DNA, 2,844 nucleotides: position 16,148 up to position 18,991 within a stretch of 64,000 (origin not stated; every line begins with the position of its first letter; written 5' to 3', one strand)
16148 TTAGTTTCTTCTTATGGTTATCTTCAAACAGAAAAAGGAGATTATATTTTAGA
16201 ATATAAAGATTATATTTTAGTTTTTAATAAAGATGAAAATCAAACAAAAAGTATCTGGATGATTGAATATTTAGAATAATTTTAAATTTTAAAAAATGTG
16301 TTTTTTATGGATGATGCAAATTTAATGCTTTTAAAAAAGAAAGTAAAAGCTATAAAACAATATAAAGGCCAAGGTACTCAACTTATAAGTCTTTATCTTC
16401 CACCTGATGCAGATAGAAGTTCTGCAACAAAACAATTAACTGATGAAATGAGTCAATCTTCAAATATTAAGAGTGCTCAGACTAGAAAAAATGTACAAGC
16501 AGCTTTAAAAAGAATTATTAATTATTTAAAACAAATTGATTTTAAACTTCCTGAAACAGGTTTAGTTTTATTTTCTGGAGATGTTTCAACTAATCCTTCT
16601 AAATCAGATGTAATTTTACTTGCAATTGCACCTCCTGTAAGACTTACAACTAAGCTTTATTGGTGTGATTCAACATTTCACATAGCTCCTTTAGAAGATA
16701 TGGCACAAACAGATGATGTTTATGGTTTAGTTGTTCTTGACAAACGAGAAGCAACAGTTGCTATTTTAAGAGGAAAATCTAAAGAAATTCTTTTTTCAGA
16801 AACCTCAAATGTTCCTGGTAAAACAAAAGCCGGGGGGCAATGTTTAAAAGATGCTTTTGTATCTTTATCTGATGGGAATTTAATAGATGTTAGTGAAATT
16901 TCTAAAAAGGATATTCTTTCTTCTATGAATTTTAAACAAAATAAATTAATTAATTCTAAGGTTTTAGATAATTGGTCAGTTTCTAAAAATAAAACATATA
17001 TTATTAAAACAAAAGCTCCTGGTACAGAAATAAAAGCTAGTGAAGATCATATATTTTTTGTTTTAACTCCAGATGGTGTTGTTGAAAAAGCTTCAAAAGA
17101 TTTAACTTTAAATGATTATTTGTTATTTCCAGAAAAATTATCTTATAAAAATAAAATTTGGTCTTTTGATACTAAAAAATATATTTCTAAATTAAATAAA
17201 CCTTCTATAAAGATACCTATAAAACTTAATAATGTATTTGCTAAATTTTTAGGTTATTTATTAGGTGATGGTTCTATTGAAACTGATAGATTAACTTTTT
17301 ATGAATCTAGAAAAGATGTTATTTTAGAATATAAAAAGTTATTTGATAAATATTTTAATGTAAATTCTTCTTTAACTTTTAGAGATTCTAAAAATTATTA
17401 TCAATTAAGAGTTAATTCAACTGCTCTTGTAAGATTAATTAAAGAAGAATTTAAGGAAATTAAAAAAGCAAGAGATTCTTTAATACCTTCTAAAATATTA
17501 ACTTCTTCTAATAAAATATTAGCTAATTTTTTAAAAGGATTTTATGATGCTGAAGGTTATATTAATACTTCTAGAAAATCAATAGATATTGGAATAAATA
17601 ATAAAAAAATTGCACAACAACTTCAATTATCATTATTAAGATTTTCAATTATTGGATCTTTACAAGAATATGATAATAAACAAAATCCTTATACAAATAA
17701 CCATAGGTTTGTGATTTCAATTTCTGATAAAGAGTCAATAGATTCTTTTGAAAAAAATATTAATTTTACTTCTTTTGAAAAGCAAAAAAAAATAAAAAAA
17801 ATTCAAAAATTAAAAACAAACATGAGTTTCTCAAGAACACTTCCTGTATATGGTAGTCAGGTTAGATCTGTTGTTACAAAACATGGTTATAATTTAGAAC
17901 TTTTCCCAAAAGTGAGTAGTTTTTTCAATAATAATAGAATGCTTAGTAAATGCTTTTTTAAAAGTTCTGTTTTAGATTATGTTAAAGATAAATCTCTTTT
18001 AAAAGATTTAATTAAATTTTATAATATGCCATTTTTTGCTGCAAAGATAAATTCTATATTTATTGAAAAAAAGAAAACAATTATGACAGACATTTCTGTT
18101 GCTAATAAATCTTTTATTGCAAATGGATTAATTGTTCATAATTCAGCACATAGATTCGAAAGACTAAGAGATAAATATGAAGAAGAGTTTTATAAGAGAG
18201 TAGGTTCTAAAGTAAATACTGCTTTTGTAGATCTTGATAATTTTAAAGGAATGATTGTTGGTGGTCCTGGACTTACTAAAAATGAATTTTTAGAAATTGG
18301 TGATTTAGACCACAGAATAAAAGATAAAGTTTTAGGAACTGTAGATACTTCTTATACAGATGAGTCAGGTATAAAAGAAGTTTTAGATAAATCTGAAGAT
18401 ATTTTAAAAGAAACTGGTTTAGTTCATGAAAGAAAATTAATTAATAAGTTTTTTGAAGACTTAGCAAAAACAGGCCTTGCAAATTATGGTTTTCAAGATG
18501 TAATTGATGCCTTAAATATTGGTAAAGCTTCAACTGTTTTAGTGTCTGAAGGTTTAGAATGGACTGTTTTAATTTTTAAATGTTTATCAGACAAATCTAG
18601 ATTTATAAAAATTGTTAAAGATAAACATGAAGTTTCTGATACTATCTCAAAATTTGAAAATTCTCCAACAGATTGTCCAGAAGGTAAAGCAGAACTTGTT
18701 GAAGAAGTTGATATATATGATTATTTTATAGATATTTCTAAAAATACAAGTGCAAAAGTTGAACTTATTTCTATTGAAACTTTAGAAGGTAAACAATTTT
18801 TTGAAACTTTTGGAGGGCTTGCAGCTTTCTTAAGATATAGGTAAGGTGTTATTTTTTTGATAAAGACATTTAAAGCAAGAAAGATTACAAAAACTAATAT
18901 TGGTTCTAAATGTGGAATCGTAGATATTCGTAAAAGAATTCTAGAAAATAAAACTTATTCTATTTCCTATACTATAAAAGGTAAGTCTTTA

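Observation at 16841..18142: Homing-endonuclease intein inserted precisely in the catalytic GGQ loop of release factor aRF1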

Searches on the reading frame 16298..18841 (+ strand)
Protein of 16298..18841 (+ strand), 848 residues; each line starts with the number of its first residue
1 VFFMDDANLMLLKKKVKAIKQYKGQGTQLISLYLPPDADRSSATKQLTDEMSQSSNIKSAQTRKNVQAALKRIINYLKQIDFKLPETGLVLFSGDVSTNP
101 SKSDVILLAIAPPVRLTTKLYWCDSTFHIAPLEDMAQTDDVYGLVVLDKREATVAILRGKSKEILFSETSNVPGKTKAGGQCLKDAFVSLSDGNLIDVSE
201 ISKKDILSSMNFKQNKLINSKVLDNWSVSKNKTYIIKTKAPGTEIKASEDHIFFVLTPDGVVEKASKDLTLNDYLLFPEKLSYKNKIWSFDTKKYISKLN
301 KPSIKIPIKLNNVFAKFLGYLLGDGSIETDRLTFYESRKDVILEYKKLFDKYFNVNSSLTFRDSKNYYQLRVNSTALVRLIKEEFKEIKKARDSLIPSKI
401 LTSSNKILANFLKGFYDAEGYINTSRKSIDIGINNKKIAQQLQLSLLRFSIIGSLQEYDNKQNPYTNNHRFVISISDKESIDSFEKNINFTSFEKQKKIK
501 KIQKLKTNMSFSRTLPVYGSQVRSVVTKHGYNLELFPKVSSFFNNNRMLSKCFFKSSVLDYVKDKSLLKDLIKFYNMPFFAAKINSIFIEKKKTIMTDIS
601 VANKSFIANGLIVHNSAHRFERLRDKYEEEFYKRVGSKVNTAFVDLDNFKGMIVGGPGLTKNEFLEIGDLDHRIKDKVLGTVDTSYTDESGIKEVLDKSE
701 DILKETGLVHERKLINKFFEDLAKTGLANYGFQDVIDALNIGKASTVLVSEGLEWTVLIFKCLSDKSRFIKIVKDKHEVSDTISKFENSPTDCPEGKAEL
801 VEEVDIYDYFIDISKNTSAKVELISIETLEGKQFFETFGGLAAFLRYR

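Call 4: search_protein_families(library=pfam, proteins=[window:16298-18841:+], max_evalue=0.01)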
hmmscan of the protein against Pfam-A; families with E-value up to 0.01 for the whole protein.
window:16298-18841:+ (848 aa): 7 families
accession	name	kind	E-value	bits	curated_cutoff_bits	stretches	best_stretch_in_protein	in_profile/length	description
PF03464.20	eRF1_2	-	5.8e-35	121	27.1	2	615-705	41-133/133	eRF1 domain 2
PF03465.20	eRF1_3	-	3.1e-19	69.9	25.8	1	709-848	2-105/106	eRF1 domain 3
PF14528.11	LAGLIDADG_3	-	1.1e-17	64.5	22.5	2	408-488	3-81/82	LAGLIDADG-like domain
PF14890.11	Intein_splicing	-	3e-17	63.3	35.8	1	190-615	3-155/155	Intein splicing domain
PF03463.20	eRF1_1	-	7.5e-15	55.4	23.8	1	17-135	5-122/123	eRF1 domain 1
PF18854.6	baeRF_family10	-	2.9e-06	28.1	27.1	0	128-181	2-55/143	Bacterial archaeo-eukaryotic release factor family 10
PF17167.11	Glyco_hydro_94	-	0.006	15.8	27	0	685-767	134-219/420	Glycosyl hydrolase 94 superfamily, catalytic domain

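Call 5: search_protein_families(library=ncbifam, proteins=[window:16298-18841:+], max_evalue=0.01)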
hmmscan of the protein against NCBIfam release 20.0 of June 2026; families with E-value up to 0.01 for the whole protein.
window:16298-18841:+ (848 aa): 10 families
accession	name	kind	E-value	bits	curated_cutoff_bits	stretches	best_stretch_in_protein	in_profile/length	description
TIGR03676.1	aRF1_eRF1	equivalog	1e-124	416.5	234.7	2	616-848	174-402/403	peptide chain release factor aRF-1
TIGR00111.1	pelota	equivalog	4.4e-20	72.3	177.65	1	617-847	168-349/351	mRNA surveillance protein pelota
NF011418.0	PRK14845.1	equivalog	9.7e-17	60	756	1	213-504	74-313/1049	translation initiation factor IF-2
NF011287.0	PRK14698.1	equivalog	1.5e-12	46.4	1238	1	210-463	289-541/1017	V-type ATP synthase subunit A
NF011491.0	PRK14898.1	equivalog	1.8e-12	46.2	783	1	185-619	101-547/860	DNA-directed RNA polymerase subunit A''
NF038098.1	GyrA_w_intein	exception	5.7e-11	41.1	1850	1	313-623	238-545/1232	intein-containing DNA gyrase subunit A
NF005852.0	PRK07773.1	equivalog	1.6e-09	36.6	780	1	185-617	402-828/886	replicative DNA helicase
NF038136.1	rSAM_Rv_intein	exception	1.5e-06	27.4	700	1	177-619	71-338/574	intein-containing Rv2578c family radical SAM protein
TIGR01445.1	intein_Nterm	domain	1.6e-05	25.8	24.5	1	185-255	5-83/83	intein N-terminal splicing region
NF052289.1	Rv2629_fam_RHF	equivalog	0.0025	17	320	1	669-758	205-295/357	Rv2629 family ribosome hibernation factor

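Call 6: find_homologous_proteins(query=window:16298-18841:+, max_evalue=0.00001)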
Query window:16298-18841:+ (848 aa): 161 proteins with E <= 0.00001 among 8000 candidates; the best 120 are listed.
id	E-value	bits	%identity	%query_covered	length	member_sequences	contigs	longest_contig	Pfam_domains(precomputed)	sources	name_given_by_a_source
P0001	0.0e+0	1842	100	100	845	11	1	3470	PF03465.21,PF03464.21,PF18854.7,PF14528.12,PF14890.12,PF03463.21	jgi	-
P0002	0.0e+0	1642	89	100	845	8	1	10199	PF03465.21,PF03464.21,PF18854.7,PF14528.12,PF14890.12,PF03463.21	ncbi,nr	ncbi:MAG: LAGLIDADG family homing endonuclease [Candidatus ainarchaeum sp.]|nr:LAGLIDADG family homi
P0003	0.0e+0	1639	88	100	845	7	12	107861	PF03465.21,PF03464.21,PF18854.7,PF14528.12,PF14890.12,PF03463.21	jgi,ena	-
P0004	0.0e+0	1555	82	100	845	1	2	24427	PF03465.21,PF03464.21,PF18854.7,PF14528.12,PF14890.12,PF03463.21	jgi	jgi:peptide subunit release factor 1 (eRF1)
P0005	0.0e+0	1553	83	100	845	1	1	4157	PF03465.21,PF03464.21,PF18854.7,PF14528.12,PF14890.12,PF03463.21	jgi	jgi:peptide subunit release factor 1 (eRF1)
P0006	0.0e+0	1529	81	100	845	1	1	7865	PF03465.21,PF03464.21,PF18854.7,PF14528.12,PF14890.12,PF03463.21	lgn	-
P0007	0.0e+0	1514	80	100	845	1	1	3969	PF03465.21,PF03464.21,PF14528.12,PF14890.12,PF03463.21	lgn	-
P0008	0.0e+0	1506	80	100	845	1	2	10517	PF03465.21,PF03464.21,PF14528.12,PF14890.12,PF03463.21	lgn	-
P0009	0.0e+0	1415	76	98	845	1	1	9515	PF03465.21,PF03464.21,PF14528.12,PF14890.12,PF03463.21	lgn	-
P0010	0.0e+0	1086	57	66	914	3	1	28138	PF03465.21,PF03464.21,PF18854.7,PF01381.29,PF14528.12,PF14890.12,PF03463.21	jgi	-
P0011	0.0e+0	1047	55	69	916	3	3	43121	PF03465.21,PF03464.21,PF18854.7,PF01381.29,PF14528.12,PF13443.13,PF14890.12,PF03463.21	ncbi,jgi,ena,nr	ncbi:MAG: LAGLIDADG family homing endonuclease [archaeon]|nr:helix-turn-helix domain-containing prot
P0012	1.5e-291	988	54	66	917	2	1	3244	PF03465.21,PF03464.21,PF12844.14,PF18854.7,PF01381.29,PF14528.12,PF14890.12,PF03463.21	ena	-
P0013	1.1e-289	981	53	66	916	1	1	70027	PF03465.21,PF03464.21,PF18854.7,PF01381.29,PF14528.12,PF14890.12,PF03463.21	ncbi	-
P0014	6.7e-282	956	54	100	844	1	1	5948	PF03465.21,PF03464.21,PF18854.7,PF14528.12,PF14890.12,PF03463.21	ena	-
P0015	7.0e-282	956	52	66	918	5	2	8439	PF03465.21,PF03464.21,PF12844.14,PF18854.7,PF01381.29,PF14528.12,PF14890.12,PF03463.21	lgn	-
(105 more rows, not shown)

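Call 36: find_encoding_contigs(protein=P0003, flank=6000, max_places=2)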
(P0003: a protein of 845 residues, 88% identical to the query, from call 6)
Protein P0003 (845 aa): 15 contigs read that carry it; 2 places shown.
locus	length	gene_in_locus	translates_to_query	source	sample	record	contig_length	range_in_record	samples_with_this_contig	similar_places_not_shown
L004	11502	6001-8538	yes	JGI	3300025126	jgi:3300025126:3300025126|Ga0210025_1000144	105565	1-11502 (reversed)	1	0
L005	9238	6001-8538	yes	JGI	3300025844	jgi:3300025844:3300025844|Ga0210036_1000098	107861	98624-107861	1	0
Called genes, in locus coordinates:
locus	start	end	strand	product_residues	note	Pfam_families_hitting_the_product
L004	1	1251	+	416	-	PF01896:DNA_primase_S (weak)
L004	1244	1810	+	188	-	PF22090:Gins51_C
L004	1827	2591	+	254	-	PF00575:S1, PF07541:EIF_2_alpha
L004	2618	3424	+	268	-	PF09754:PAC2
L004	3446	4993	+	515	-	PF01935:DUF87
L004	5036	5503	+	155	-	PF00156:Pribosyltran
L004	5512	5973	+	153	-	-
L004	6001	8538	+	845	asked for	PF03463:eRF1_1, PF18854:baeRF_family10 (faint), PF03464:eRF1_2 (weak), PF14890:Intein_splicing, PF14528:LAGLIDADG_3, PF03464:eRF1_2, PF03465:eRF1_3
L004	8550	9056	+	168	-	-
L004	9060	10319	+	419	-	PF01142:TruD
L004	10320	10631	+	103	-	PF18898:DUF5654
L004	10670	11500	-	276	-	?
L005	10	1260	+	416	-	PF01896:DNA_primase_S (weak)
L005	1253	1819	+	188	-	PF22090:Gins51_C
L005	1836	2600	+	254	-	PF00575:S1, PF07541:EIF_2_alpha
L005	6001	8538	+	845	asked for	PF03463:eRF1_1, PF18854:baeRF_family10 (faint), PF03464:eRF1_2 (weak), PF14890:Intein_splicing, PF14528:LAGLIDADG_3, PF03464:eRF1_2, PF03465:eRF1_3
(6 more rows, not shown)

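Call 37: find_encoding_contigs(protein=P0002, flank=6000, max_places=2)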
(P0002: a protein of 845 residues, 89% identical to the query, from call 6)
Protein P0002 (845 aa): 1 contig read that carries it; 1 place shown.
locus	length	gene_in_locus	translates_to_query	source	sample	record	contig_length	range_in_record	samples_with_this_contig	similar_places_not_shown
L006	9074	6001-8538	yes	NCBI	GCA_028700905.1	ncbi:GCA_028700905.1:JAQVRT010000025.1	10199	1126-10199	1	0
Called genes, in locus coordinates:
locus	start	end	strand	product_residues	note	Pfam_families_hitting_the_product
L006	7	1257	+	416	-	PF01896:DNA_primase_S (weak)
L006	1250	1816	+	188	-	PF22090:Gins51_C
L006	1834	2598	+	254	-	PF00575:S1, PF07541:EIF_2_alpha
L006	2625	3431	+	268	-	PF09754:PAC2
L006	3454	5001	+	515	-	PF01935:DUF87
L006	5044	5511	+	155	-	PF00156:Pribosyltran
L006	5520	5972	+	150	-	-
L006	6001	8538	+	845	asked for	PF03463:eRF1_1, PF18854:baeRF_family10 (faint), PF03464:eRF1_2 (weak), PF14890:Intein_splicing, PF14528:LAGLIDADG_3, PF03464:eRF1_2, PF03465:eRF1_3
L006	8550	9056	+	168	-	-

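Call 40: predict_structure(alignment_id=A1)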
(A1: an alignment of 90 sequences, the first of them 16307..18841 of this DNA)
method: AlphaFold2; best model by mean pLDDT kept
length: 845 residues; sequences in the alignment: 90
mean_pLDDT: 87.3   pTM: 0.60
mean pLDDT of the five models: 87.3, 86.5, 86.1, 85.0, 83.7
residues with pLDDT >= 90: 397; 70-90: 393; 50-70: 51; < 50: 4
segments of 3 or more residues with pLDDT < 50: 173-175
pLDDT, mean of each block of 10 residues (from residue 1): 68 80 84 84 87 83 86 79 86 70 80 83 85 74 90 82 81 63 94 94 93 92 90 95 93 93 94 95 91 68 93 97 93 95 96 93 93 92 89 97 98 96 94 94 97 80 81 95 96 95 88 93 90 87 90 91 93 94 96 90 94 62 82 90 85 87 88 88 86 81 74 87 89 89 89 85 85 79 75 78 85 85 83 90 88
secondary structure, 60 per line:
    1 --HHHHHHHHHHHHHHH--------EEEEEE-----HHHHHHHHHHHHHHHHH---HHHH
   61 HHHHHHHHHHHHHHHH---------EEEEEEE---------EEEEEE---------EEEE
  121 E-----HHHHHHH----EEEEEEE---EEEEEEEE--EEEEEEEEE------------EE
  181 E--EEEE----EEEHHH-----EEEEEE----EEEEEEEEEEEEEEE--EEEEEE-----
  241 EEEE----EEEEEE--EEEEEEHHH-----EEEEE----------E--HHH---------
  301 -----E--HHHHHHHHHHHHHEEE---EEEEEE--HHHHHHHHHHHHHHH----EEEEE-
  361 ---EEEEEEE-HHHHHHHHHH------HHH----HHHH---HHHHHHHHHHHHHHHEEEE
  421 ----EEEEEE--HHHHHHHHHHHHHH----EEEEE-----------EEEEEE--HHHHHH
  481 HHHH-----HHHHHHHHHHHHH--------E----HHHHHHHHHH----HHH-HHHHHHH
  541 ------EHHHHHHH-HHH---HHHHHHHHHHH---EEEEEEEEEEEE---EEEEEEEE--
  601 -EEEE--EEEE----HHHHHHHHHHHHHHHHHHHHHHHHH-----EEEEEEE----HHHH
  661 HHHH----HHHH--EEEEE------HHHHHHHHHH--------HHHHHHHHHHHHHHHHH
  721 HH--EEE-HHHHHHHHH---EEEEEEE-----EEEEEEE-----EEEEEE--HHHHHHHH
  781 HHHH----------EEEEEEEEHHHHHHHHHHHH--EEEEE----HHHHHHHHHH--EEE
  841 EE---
elements in order (helices of 4 or more, strands of 3 or more residues): H3-17 E26-31 H37-53 H57-76 E86-92 E102-107 E117-121 H127-133 E138-144 E148-155 E158-166 E179-181 E184-187 E192-194 E203-208 E213-227 E230-235 E241-244 E249-254 E257-262 E271-275 H309-321 E322-324 E328-333 H336-350 E355-359 E364-370 H372-381 H395-398 H402-416 E417-420 E425-430 H433-446 E451-455 E467-472 H475-484 H490-502 H516-525 H534-540 H548-554 H562-572 E576-587 E591-598 E602-605 E608-611 H616-640 E646-652 H657-664 H669-672 E675-679 H686-695 H704-722 E725-727 H729-737 E741-747 E753-759 E765-770 H773-784 E795-802 H803-814 E817-821 H826-835 E838-842

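Call 42: find_related_loci(query=A1, collection=genome_contigs, flank=3000)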
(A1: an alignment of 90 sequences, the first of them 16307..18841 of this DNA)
Query A1 (845 aa) in genome_contigs; peptide patterns used: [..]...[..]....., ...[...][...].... (x = any residue, [..] = any of these).
599 stretches matched a pattern (row limit reached: there are more); 167 encode a relative of the query (tblastn E <= 1e-3); the best 80 are kept; 79 distinct loci.
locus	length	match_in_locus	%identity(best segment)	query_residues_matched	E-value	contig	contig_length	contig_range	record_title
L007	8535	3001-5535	82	1-845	0e+0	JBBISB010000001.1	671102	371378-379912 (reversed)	MAG: Candidatus Iainarchaeum archaeon isolate FAS170219_bin_363 NODE_1_length_671102_cov_21.388244, whole genome shotgun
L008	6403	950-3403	52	19-845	0e+0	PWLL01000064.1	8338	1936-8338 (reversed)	MAG: Candidatus Iainarchaeum archaeon isolate CSSed10_239 CS-Sed10-C24788, whole genome shotgun sequence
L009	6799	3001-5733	41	1-845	0e+0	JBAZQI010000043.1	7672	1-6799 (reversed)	MAG: archaeon isolate SO_2017_SWC_5 scaffold_8179_c1_LP-4_2017, whole genome shotgun sequence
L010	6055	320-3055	41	1-845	0e+0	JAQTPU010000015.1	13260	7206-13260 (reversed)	MAG: Candidatus ainarchaeum sp. isolate STB_123 NODE_11563_length_13260_cov_2.937105_Sandtown_B, whole genome shotgun se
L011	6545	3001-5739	57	1-845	0e+0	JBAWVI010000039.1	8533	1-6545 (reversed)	MAG: archaeon isolate ELA007 MAG007_39, whole genome shotgun sequence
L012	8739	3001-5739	58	1-845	0e+0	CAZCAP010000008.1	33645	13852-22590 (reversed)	MAG TPA_asm: uncultured archaeon isolate SRP178699_co1_70 genome assembly, contig: NODE_1323_length_33645_cov_42.349568,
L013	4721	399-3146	55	1-845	0e+0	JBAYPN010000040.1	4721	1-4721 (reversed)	MAG: archaeon isolate SO_2016_LW2_139 scaffold43042_LW138R_2016, whole genome shotgun sequence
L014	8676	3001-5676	37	9-844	0e+0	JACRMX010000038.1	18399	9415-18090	MAG: Candidatus Aenigmatarchaeota archaeon isolate NC_groundwater_1918_Pr3_S-0.2um_41_3 scaffold_367571, whole genome sh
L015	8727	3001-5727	41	3-845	0e+0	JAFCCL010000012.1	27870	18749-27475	MAG: Candidatus Iainarchaeum archaeon isolate AB_3033_Bin_170 AB_3033_Bin_170_scaffold_2220, whole genome shotgun sequen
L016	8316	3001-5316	39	19-844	6e-176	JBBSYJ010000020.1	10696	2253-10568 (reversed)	MAG: Nanoarchaeota archaeon isolate H32-bin101_1 H32_bin101_1_000000000020, whole genome shotgun sequence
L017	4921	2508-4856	39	8-844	5e-179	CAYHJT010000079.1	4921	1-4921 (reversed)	MAG TPA_asm: Candidatus Woesearchaeota archaeon isolate ERP119705_co13_255 genome assembly, contig: NODE_21873_length_49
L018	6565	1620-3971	38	9-844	3e-173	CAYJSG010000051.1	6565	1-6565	MAG TPA_asm: Candidatus Woesearchaeota archaeon isolate ERP125453_co1_184 genome assembly, contig: NODE_15141_length_656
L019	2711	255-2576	39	19-845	0e+0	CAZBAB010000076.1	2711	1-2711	MAG TPA_asm: Candidatus Woesearchaeota archaeon isolate binchicken_co357_152 genome assembly, contig: NODE_23720_length_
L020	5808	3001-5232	40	9-755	3e-169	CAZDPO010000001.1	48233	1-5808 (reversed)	MAG TPA_asm: Candidatus Woesearchaeota archaeon isolate SRP178699_co1_618 genome assembly, contig: NODE_639_length_48233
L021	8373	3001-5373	38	1-845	9e-168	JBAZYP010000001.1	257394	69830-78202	MAG: Candidatus Pacearchaeota archaeon isolate SO_2017_GW1_83 NODE_365_length_257394_cov_1.487874_OW334_2017, whole geno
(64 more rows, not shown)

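Call 44: fold_search(model_id=the predicted structure, library=pdb)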
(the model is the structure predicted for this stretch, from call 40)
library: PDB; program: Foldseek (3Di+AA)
matches with E <= 10: 724; with E <= 0.001: 127
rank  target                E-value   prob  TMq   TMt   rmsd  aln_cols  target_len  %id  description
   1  4af1                  9.2e-28  1.00  0.29  0.54  11.8       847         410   18  Archeal Release Factor aRF1 (released 2013-03-20)
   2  7qss                  1.2e-24  1.00  0.41  0.77   4.7       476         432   16  Crystal structure of homing endonuclease-associated TliVMA intein (C1A) (released 2022-03-30)
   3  5lzt_ii               8.1e-24  1.00  0.40  0.75   5.8       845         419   15  Structure of the mammalian ribosomal termination complex with eRF1 and eRF3. (released 2016-11-30)
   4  7qsu                  1.2e-23  1.00  0.34  0.76   7.0       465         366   15  Crystal structure of homing endonuclease-associated TliVMA intein (C1A, d333-339) (released 2022-03-30)
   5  5lzv_ii               1.8e-23  1.00  0.23  0.40  15.7       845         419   14  Structure of the mammalian ribosomal termination complex with accommodated eRF1(AAQ) and ABCE1. (released 2016-11-30)
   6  5lzu_ii               2.2e-23  1.00  0.22  0.38  14.7       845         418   14  Structure of the mammalian ribosomal termination complex with accommodated eRF1 (released 2016-11-30)
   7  9i2d_CR               2.4e-23  1.00  0.23  0.40  16.5       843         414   14  NMT1-NAC bound human RNC with 10 amino acid ARF1-linker (released 2026-02-04)
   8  3jag_ii               8.2e-23  1.00  0.23  0.41  14.5       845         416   14  Structure of a mammalian ribosomal termination complex with ABCE1, eRF1(AAQ), and the UAA stop codon (released 2015-08-12)
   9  1dq3                  9.7e-22  1.00  0.38  0.66   5.5       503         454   19  CRYSTAL STRUCTURE OF AN ARCHAEAL INTEIN-ENCODED HOMING ENDONUCLEASE PI-PFUI (released 2000-07-05)
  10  6zme_CH               1.3e-21  1.00  0.20  0.36  16.8       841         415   14  SARS-CoV-2 Nsp1 bound to the human CCDC124-80S-eERF1 ribosome complex (released 2020-08-12)
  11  8ip8_bl               4.2e-21  1.00  0.22  0.37  14.7       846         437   14  Wheat 80S ribosome stalled on AUG-Stop boron dependently (released 2024-02-21)
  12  4d5n_A                2.2e-19  1.00  0.22  0.37  14.2       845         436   15  Cryo-EM structures of ribosomal 80S complexes with termination factors and cricket paralysis virus IRES reveal the IRE (released 2015-02-04)
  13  5dmq_B                2.3e-19  1.00  0.29  0.58  11.5       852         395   14  Crystal structure of mouse eRF1 in complex with Reverse Transcriptase (RT) of Moloney Murine Leukemia Virus (released 2016-07-06)
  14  3j5y_A                8.9e-19  1.00  0.40  0.75   5.6       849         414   15  Structure of the mammalian ribosomal pre-termination complex associated with eRF1-eRF3-GDPNP (released 2013-12-25)
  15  6p5n_Aq               4.1e-18  1.00  0.21  0.37  15.1       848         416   14  Structure of a mammalian 80S ribosome in complex with a single translocated Israeli Acute Paralysis Virus IRES and eR (released 2019-09-25)
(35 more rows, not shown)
